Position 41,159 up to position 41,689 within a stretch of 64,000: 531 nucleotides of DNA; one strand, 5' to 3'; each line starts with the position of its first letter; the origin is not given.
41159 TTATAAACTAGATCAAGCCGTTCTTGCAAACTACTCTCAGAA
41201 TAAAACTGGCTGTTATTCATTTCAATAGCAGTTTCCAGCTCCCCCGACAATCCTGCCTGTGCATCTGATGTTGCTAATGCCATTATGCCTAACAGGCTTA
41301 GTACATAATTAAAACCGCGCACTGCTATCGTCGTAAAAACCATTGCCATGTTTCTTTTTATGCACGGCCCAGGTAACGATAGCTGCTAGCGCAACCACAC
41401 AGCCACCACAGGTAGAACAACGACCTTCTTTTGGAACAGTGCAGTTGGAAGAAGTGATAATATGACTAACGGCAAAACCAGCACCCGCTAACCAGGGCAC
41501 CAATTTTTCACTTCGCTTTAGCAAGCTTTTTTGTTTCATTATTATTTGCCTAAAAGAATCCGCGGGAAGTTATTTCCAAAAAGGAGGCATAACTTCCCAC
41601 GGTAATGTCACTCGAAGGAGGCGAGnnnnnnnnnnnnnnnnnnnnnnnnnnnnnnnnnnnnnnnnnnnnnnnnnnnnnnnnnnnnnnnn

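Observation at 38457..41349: Barrel, periplasmic heptaheme and octaheme lipoprotein in the same order as the Geobacter porin-cytochrome (ombB-omaB-omcB) module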

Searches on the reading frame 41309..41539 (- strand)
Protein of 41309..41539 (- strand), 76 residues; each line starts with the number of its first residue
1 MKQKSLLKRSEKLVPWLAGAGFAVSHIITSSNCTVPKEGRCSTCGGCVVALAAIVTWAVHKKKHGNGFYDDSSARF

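Call 54: search_protein_families(library=pfam, proteins=[window:41309-41539:-], max_evalue=0.01)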
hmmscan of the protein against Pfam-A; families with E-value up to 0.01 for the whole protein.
window:41309-41539:- (76 aa): 0 families

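Call 69: search_protein_families(library=ncbifam, proteins=[window:41312-41539:-], max_evalue=10)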
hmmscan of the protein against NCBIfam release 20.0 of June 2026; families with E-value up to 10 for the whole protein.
seq(76 aa): 0 families
